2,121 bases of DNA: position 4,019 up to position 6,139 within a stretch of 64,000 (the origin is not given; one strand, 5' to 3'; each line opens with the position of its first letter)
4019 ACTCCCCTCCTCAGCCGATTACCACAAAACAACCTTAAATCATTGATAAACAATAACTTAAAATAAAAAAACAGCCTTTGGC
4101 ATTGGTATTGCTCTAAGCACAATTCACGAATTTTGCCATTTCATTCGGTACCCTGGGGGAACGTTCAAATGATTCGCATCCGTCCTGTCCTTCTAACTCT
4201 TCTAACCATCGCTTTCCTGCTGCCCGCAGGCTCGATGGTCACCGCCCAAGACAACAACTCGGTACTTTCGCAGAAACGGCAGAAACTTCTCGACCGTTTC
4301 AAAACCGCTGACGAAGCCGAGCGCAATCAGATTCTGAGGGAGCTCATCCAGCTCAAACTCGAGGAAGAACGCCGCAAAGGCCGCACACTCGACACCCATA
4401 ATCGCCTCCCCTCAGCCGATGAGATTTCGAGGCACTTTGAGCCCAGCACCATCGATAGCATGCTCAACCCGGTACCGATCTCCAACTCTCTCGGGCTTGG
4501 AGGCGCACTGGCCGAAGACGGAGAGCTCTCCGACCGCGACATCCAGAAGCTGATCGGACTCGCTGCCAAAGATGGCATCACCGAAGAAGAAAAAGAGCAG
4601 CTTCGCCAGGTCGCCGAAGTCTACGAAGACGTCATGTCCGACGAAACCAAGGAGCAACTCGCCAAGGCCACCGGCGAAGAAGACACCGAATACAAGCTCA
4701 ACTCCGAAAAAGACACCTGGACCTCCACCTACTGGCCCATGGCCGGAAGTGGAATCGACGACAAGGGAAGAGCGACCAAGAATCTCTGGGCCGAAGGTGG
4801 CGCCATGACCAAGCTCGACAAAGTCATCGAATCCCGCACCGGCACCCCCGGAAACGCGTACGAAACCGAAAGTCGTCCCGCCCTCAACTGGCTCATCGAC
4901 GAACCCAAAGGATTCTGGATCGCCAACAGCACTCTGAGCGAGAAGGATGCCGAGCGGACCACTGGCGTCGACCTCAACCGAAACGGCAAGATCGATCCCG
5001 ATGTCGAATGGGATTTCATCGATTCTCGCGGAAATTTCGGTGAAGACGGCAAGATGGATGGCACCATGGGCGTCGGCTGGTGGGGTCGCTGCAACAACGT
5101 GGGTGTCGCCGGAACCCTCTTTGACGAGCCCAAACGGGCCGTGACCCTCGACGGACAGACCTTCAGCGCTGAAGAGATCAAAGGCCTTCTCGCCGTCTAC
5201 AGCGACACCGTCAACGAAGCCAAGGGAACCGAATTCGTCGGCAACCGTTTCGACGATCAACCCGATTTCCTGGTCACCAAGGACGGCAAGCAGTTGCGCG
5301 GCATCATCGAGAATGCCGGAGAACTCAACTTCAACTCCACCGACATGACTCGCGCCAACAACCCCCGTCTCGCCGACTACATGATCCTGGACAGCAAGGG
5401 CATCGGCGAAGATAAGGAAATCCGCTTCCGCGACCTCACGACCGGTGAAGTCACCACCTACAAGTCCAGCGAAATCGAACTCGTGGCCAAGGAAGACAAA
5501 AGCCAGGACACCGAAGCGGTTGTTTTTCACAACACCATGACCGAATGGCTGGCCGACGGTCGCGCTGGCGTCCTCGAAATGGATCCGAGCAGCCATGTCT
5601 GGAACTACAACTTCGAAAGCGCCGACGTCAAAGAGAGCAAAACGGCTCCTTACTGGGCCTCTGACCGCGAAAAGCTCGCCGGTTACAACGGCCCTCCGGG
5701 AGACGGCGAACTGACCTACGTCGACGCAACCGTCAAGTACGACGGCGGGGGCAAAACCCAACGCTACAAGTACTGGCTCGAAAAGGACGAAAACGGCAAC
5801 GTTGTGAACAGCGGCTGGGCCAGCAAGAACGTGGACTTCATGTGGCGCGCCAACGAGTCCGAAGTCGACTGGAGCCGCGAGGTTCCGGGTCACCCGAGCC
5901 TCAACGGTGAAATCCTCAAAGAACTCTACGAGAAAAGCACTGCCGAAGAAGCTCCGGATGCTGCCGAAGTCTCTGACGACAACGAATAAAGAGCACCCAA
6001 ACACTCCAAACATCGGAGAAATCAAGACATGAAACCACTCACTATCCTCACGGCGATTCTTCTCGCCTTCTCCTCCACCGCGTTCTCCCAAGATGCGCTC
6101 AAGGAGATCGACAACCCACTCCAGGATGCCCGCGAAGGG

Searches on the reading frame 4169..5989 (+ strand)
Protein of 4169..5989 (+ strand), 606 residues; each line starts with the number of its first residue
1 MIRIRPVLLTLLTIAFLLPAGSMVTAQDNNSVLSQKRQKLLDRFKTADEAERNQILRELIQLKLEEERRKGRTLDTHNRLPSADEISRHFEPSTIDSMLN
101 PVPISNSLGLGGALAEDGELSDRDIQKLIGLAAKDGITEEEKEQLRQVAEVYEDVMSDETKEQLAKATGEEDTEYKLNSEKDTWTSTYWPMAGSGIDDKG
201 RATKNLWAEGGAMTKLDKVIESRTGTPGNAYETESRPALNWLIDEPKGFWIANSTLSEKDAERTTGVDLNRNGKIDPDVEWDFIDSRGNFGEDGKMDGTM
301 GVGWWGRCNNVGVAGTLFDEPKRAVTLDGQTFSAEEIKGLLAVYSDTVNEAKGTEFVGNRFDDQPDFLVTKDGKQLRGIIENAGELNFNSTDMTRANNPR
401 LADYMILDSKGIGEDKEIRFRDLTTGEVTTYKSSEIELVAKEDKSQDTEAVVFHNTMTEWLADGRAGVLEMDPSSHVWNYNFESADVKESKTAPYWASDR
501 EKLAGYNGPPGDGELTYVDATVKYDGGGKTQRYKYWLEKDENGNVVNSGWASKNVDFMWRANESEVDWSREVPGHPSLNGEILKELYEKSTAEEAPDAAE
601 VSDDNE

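Call 6: search_protein_families(library=pfam, proteins=[window:4169-5989:+], max_evalue=0.01)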
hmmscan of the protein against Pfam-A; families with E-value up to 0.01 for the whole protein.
window:4169-5989:+ (606 aa): 1 family
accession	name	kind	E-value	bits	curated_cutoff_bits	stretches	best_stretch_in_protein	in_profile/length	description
PF16683.11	TGase_elicitor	-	3.7e-08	33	25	1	293-363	107-175/361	Transglutaminase elicitor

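Call 9: find_related_loci(query=window:4169-5989:+, collection=genome_contigs, flank=6000)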
Query window:4169-5989:+ (606 aa) in genome_contigs; peptide patterns used: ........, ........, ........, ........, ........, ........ (x = any residue, [..] = any of these).
135 stretches matched a pattern; 2 encode a relative of the query (tblastn E <= 1e-3); 2 distinct loci.
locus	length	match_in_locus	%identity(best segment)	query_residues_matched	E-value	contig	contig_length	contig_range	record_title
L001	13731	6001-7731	56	24-594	0e+0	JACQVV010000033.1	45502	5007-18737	MAG: Planctomycetota bacterium isolate NC_groundwater_1472_Ag_S-0.65um_69_29 S_p65_S5_coassembly_k141_304742, whole geno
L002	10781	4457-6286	52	2-594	0e+0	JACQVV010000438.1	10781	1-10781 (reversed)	MAG: Planctomycetota bacterium isolate NC_groundwater_1472_Ag_S-0.65um_69_29 S_p65_S5_coassembly_k141_3563355, whole gen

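Call 14: find_homologous_proteins(query=window:4169-5989:+, max_evalue=1e-10)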
Query window:4169-5989:+ (606 aa): 64 proteins with E <= 1e-10 among 8000 candidates.
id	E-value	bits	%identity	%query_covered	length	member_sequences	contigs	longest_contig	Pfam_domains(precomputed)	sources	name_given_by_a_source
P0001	0.0e+0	1368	100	100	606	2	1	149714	PF16683.12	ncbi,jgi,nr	ncbi:MAG: hypothetical protein QF752_00095 [Planctomycetota bacterium]|jgi:hypothetical protein|nr:h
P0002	1.2e-238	812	63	98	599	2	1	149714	PF16683.12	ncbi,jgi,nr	ncbi:MAG: hypothetical protein QF752_00110 [Planctomycetota bacterium]|jgi:hypothetical protein|nr:h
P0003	4.2e-222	757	58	98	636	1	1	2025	PF16683.12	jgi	jgi:hypothetical protein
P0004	4.7e-217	740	56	97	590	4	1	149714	PF16683.12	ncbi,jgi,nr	ncbi:MAG: hypothetical protein QF752_00115 [Planctomycetota bacterium]|jgi:hypothetical protein|nr:h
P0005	2.9e-201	688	54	98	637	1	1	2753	-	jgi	jgi:hypothetical protein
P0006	1.7e-188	646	52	98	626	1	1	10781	-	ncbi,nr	ncbi:MAG: hypothetical protein HY720_22620 [Planctomycetes bacterium]|nr:hypothetical protein [Planc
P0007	1.0e-108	383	44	76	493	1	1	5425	PF16683.12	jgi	jgi:hypothetical protein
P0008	1.9e-108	382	42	77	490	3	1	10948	PF16683.12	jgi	jgi:hypothetical protein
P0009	7.7e-108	380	42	79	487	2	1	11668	PF16683.12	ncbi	ncbi:MAG: hypothetical protein ACOZIN_13855 [Myxococcota bacterium]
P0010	1.1e-107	379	42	79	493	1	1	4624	PF16683.12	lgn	-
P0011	2.5e-107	378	47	68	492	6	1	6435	PF16683.12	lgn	-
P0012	1.7e-106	375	43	79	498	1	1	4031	PF16683.12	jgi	jgi:hypothetical protein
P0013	2.5e-106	375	46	68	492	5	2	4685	PF16683.12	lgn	-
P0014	5.2e-106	374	42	79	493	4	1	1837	PF16683.12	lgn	-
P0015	7.4e-106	373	42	79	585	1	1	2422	PF16683.12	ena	-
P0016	1.4e-105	372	42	79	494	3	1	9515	PF16683.12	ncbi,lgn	-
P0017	2.6e-105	371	41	75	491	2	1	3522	PF16683.12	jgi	jgi:hypothetical protein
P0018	4.2e-105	371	45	68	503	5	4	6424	PF16683.12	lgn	-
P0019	1.0e-104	369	41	77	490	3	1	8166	PF16683.12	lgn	-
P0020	1.1e-104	369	41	78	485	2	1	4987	PF16683.12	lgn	-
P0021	2.3e-104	368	42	78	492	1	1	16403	PF16683.12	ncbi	-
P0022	2.8e-104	368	42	79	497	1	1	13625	PF16683.12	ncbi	-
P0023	3.3e-104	368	42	76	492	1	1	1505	PF16683.12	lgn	-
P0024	3.7e-104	368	46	70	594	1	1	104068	PF16683.12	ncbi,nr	ncbi:MAG: hypothetical protein HYZ28_20750 [Myxococcales bacterium]|nr:hypothetical protein [Myxococ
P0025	7.2e-104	367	46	67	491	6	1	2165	PF16683.12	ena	-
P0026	7.2e-104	367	41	78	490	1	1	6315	PF16683.12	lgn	-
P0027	8.0e-104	367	43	79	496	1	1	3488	PF16683.12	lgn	-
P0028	1.9e-103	365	46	69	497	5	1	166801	PF16683.12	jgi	jgi:hypothetical protein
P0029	3.8e-103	364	41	77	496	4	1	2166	PF16683.12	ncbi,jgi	-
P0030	3.9e-103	364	40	77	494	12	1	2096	PF16683.12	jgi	jgi:hypothetical protein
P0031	7.4e-103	363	45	68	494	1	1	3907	PF16683.12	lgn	-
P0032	1.6e-102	362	41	77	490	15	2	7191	PF16683.12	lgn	-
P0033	1.7e-102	362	41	79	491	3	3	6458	PF16683.12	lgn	-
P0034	3.4e-102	361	48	66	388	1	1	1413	PF16683.12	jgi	jgi:hypothetical protein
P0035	1.1e-101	360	41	77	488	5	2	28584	PF16683.12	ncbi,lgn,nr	ncbi:MAG: hypothetical protein GQE15_37380 [Archangiaceae bacterium]|nr:hypothetical protein [Archan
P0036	4.8e-101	357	42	77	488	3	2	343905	PF16683.12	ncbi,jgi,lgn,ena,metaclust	metaclust:\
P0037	5.5e-101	357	45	67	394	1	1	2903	PF16683.12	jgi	-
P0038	3.3e-100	355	39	77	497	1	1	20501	PF16683.12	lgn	-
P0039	1.7e-99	352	41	77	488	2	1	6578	PF16683.12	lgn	-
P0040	3.3e-99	351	45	67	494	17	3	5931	PF16683.12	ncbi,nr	ncbi:MAG: hypothetical protein INH41_23995 [Myxococcaceae bacterium]|nr:hypothetical protein [Myxoco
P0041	4.4e-99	351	40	77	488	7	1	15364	PF16683.12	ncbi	-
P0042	1.1e-98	350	40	77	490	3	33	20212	PF16683.12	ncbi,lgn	ncbi:MAG: hypothetical protein AMXMBFR34_50500 [Myxococcaceae bacterium]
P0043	6.2e-97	344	41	79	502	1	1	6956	PF16683.12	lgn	-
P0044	7.3e-95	337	40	75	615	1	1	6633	PF16683.12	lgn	-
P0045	4.5e-92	328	37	83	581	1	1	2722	PF16683.12,PF18884.6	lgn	-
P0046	6.3e-92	327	36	80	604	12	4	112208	PF16683.12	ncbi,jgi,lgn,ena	-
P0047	9.4e-92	327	37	75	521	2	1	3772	PF16683.12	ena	-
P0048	2.5e-87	312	38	67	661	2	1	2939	PF16683.12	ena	-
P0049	1.9e-86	309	34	86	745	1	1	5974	PF16683.12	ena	-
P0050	3.0e-86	309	38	67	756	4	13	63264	PF16683.12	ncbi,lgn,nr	ncbi:hypothetical protein L6R29_11735 [Myxococcota bacterium]|nr:hypothetical protein [Myxococcota b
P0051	3.0e-86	309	38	72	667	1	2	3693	PF16683.12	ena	-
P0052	3.3e-86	308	36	80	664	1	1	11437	PF16683.12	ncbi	-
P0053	1.1e-82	297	37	67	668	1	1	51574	PF16683.12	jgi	jgi:hypothetical protein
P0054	2.0e-82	296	38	68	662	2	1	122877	PF16683.12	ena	-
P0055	6.0e-81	291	41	61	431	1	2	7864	PF16683.12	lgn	-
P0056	7.7e-81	291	38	68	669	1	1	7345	PF16683.12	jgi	-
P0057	1.3e-80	290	41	50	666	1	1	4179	PF16683.12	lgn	-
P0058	1.3e-77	280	39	49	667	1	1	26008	PF16683.12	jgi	jgi:hypothetical protein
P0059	1.8e-77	280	35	70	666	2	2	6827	PF16683.12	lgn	-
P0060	5.3e-77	278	35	72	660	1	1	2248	PF16683.12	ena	-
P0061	1.2e-74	270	36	67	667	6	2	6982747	PF16683.12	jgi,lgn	jgi:hypothetical protein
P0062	1.2e-72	264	37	69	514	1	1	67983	PF16683.12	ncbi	ncbi:hypothetical protein ACFL6C_00445 [Myxococcota bacterium]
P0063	3.6e-65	239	51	38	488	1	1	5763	PF16683.12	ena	-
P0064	6.2e-65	238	35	67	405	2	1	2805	PF16683.12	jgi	jgi:hypothetical protein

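Call 15: find_encoding_contigs(protein=P0001, flank=10000, max_places=3)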
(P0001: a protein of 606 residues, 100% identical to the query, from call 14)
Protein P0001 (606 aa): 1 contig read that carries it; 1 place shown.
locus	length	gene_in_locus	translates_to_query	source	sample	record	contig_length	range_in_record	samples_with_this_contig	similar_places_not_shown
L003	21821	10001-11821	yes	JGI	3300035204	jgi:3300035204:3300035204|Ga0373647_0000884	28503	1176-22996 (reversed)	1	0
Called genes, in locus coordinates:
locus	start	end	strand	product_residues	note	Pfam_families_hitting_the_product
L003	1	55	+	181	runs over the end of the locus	-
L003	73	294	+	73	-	-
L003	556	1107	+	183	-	PF04542:Sigma70_r2, PF08281:Sigma70_r4_2, PF04545:Sigma70_r4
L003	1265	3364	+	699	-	-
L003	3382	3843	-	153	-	-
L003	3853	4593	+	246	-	PF00155:Aminotran_1_2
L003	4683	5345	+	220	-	-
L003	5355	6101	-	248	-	PF00588:SpoU_methylase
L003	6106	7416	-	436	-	PF00089:Trypsin (weak), PF13365:Trypsin_2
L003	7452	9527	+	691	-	PF04851:ResIII, PF17757:UvrB_inter, PF27431:UvrB_3rd, PF00271:Helicase_C, PF12344:UvrB, PF02151:UVR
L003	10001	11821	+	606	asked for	PF16683:TGase_elicitor (faint)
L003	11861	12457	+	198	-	-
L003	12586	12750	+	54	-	PF04964:Flp_Fap (weak)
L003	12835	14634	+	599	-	PF16683:TGase_elicitor (weak)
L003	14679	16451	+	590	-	PF16683:TGase_elicitor (weak)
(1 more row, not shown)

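Call 16: find_encoding_contigs(protein=P0005, flank=3000, max_places=3)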
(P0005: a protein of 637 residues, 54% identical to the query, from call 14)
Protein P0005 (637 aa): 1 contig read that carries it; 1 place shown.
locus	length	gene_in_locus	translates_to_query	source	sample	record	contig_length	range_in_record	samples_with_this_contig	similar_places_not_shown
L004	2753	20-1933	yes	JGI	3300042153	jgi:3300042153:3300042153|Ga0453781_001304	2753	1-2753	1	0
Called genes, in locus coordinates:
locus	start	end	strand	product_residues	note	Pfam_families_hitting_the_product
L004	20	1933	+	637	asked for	-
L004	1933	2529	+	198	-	-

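Call 17: find_encoding_contigs(protein=P0003, flank=3000, max_places=3)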
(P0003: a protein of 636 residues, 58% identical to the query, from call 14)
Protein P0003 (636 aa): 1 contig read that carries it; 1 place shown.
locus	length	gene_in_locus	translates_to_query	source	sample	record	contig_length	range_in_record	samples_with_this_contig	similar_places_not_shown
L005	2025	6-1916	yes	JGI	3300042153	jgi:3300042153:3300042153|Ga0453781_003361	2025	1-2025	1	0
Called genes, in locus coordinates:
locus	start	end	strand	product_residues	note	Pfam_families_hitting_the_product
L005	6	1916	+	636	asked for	PF16683:TGase_elicitor (faint)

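Call 20: find_encoding_contigs(protein=P0024, flank=3000, max_places=2)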
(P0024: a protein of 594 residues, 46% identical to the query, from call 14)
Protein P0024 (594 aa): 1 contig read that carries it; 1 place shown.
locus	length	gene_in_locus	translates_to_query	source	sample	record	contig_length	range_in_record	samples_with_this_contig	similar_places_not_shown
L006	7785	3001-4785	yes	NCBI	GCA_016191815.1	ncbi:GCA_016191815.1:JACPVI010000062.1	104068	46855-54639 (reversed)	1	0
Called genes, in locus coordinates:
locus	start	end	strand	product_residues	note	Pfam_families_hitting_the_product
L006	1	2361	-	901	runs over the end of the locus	PF00990:GGDEF, PF13581:HATPase_c_2 (weak)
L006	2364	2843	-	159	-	-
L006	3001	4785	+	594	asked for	PF16683:TGase_elicitor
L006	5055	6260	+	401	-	PF13485:Peptidase_MA_2 (faint)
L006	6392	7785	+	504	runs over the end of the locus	-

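Call 21: find_encoding_contigs(protein=P0028, flank=3000, max_places=2)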
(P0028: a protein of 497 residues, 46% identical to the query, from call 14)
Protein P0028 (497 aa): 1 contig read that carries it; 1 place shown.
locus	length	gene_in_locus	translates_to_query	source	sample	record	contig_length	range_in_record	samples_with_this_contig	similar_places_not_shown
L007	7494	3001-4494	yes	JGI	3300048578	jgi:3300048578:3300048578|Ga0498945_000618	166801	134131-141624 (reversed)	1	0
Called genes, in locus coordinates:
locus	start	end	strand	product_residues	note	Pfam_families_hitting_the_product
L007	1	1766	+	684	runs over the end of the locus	PF00932:LTD (weak)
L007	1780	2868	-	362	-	PF03747:ADP_ribosyl_GH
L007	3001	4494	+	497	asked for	PF16683:TGase_elicitor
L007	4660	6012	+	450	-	PF02321:OEP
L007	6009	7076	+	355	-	PF25919:BSH_CusB (faint), PF00364:Biotin_lipoyl (faint), PF25917:BSH_RND, PF25973:BSH_CzcB (faint), PF25984:BSH_YknX (faint), PF25967:RND-MFP_C, PF25975:CzcB_C (weak), PF25989:YknX_C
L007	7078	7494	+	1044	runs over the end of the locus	PF00873:ACR_tran, PF02355:SecD_SecF_C (faint), PF03176:MMPL (weak)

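Call 22: find_encoding_contigs(protein=P0036, flank=3000, max_places=3)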
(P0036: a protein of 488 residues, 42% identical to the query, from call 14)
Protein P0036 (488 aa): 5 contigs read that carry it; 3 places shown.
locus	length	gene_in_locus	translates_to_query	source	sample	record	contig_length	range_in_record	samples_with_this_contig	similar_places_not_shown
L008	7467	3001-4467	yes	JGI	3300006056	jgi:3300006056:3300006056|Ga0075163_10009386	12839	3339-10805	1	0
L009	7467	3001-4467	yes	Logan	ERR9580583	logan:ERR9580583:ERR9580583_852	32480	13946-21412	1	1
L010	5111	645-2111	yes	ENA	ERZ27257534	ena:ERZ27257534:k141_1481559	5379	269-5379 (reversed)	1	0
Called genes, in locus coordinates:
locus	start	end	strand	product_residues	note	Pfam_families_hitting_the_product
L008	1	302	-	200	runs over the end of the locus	PF05724:TPMT, PF13847:Methyltransf_31, PF08241:Methyltransf_11, PF08242:Methyltransf_12, PF13649:Methyltransf_25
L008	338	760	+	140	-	PF00582:Usp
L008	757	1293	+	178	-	PF03473:MOSC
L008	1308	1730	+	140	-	PF00582:Usp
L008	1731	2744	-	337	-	PF03747:ADP_ribosyl_GH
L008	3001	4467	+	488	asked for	PF16683:TGase_elicitor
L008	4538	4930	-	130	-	PF07963:N_methyl (weak), PF08334:T2SSG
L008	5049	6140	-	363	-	-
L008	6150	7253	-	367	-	PF01594:AI-2E_transport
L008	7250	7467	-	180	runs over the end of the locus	PF00027:cNMP_binding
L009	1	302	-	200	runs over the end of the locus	PF05724:TPMT, PF13847:Methyltransf_31, PF08241:Methyltransf_11, PF08242:Methyltransf_12, PF13649:Methyltransf_25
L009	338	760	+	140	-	PF00582:Usp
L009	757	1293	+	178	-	PF03473:MOSC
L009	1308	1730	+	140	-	PF00582:Usp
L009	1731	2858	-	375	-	PF03747:ADP_ribosyl_GH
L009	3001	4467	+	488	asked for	PF16683:TGase_elicitor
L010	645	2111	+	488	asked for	PF16683:TGase_elicitor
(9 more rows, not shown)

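Call 34: find_related_loci(query=A2, collection=metagenome_contigs, flank=2500)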
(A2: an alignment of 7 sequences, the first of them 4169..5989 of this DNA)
Query A2 (606 aa) in metagenome_contigs; peptide patterns used: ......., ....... (x = any residue, [..] = any of these).
428 stretches matched a pattern; 28 encode a relative of the query (tblastn E <= 1e-3); 28 distinct loci.
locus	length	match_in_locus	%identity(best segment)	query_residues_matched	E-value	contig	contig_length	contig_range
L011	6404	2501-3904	42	122-590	2e-110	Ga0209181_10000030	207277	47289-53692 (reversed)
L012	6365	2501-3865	43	132-590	2e-109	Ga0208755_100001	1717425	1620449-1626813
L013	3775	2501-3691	47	179-590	4e-109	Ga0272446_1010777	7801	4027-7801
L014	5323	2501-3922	41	123-590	3e-108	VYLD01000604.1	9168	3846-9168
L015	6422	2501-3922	42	123-598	1e-107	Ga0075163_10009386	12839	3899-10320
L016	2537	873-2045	46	184-590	1e-111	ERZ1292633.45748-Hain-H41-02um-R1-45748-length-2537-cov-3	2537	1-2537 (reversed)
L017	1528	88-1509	40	123-596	3e-113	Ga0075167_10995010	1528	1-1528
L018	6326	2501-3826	42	151-596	1e-103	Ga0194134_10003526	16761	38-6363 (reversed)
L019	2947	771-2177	40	171-603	6e-100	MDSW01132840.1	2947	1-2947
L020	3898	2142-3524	41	172-594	8e-96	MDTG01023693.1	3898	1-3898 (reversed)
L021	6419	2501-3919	39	169-594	1e-93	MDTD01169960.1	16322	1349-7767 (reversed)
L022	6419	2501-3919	38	169-594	8e-92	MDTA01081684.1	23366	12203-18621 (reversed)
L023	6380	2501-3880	37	172-590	4e-89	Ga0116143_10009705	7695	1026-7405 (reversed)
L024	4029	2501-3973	37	153-589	1e-85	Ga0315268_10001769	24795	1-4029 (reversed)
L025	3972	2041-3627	36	127-596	1e-81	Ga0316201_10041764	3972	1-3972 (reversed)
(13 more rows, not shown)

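Call 50: search_solved_structures(query=window:4169-5989:+, max_evalue=0.01, show_alignments=1)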
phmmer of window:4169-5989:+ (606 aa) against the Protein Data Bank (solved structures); distinct sequences matched with E-value up to 0.01: 0.

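Call 51: search_protein_families(library=ncbifam, proteins=[window:4169-5989:+, L001:4382-5815:+, L002:3529-4200:+], max_evalue=0.01)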
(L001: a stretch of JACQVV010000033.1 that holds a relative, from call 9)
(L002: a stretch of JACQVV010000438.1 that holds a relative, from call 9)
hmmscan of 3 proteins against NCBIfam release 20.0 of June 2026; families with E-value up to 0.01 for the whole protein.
window:4169-5989:+ (606 aa): 0 families

L001:4382-5815:+ (477 aa): 7 families
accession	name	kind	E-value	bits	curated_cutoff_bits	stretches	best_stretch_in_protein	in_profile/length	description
NF051488.1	bifunc_PcaDC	exception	1.4e-06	27.7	390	1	219-415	36-225/375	bifunctional 3-oxoadipate enol-lactonase/4-carboxymuconolactone decarboxylase PcaDC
NF011457.0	PRK14875.1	equivalog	0.0002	20.5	307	0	219-291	156-220/372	acetoin dehydrogenase dihydrolipoyllysine-residue acetyltransferase subunit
NF004514.1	PRK05855.1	equivalog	0.00078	18.1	455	1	212-276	40-98/578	SDR family oxidoreductase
TIGR02427.1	protocat_pcaD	equivalog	0.0014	18.1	255.85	0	371-415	182-225/251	3-oxoadipate enol-lactonase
NF007857.0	PRK10566.1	equivalog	0.0029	17.4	201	0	217-299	50-137/249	esterase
TIGR01250.1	pro_imino_pep_2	subfamily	0.0045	16.6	167.65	0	372-415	221-262/288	proline iminopeptidase-family hydrolase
TIGR03100.1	hydr1_PEP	hypoth_equivalog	0.0065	15.8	168.45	1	213-278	49-109/274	hydrolase 1, exosortase A system-associated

L002:3529-4200:+ (223 aa): 5 families
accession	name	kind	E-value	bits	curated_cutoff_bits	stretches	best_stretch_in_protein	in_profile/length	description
NF053665.1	TransRegDtxRActin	equivalog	5.5e-33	114.3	290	1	7-214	7-228/233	iron-dependent transcriptional repressor DtxR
NF047407.1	TransRegMntRTherm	equivalog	1.5e-32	113.1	350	1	4-219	6-226/227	manganese-dependent transcriptional regulator MntR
NF008273.0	PRK11050.1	equivalog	5.6e-15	55.3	153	1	9-111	39-140/156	manganese-binding transcriptional regulator MntR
NF003025.0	PRK03902.1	equivalog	1.9e-09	37.7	138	1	6-113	4-110/142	transcriptional regulator MntR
NF033788.1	HTH_metalloreg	subfamily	0.00029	20.6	55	1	29-63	30-64/77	metalloregulator ArsR/SmtB family transcription factor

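Call 79: predict_structure(alignment_id=A3)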
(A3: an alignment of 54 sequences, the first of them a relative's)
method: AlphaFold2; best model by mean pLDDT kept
length: 606 residues; sequences in the alignment: 54
mean_pLDDT: 87.2   pTM: 0.83
mean pLDDT of the five models: 87.2, 87.1, 85.4, 82.0, 81.8
residues with pLDDT >= 90: 380; 70-90: 167; 50-70: 31; < 50: 28
segments of 3 or more residues with pLDDT < 50: 1-22, 603-606
pLDDT, mean of each block of 10 residues (from residue 1): 36 39 60 85 86 80 78 78 73 56 68 81 93 90 90 91 94 95 88 90 90 96 95 95 95 96 97 97 92 94 86 94 97 96 91 88 92 96 93 90 93 95 93 97 89 96 94 79 97 94 92 97 83 97 94 93 91 91 97 73 47
secondary structure, 60 per line:
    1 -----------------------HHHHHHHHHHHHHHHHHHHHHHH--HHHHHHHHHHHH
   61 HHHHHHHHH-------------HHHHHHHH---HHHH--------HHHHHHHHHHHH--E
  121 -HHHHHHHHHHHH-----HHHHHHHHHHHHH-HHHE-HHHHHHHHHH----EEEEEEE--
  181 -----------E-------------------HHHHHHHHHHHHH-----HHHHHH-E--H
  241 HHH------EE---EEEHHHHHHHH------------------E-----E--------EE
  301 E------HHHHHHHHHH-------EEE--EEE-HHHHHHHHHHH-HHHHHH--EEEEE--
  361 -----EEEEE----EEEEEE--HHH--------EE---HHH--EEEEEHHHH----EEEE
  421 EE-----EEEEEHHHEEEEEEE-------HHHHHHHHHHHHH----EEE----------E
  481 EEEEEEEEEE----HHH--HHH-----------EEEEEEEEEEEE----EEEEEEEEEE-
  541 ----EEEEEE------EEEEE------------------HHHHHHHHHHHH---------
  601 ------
elements in order: H24-46 H49-69 H83-90 H94-97 H106-117 H122-133 H139-151 H158-167 E172-178 H212-224 H230-235 H240-243 E255-257 H258-265 E299-301 H308-317 E325-327 E330-332 H334-344 H346-351 E354-358 E366-370 E375-380 E404-408 H409-412 E417-422 E428-432 E436-442 H450-462 E467-469 E480-490 E514-525 E530-539 E545-550 E557-561 H580-591
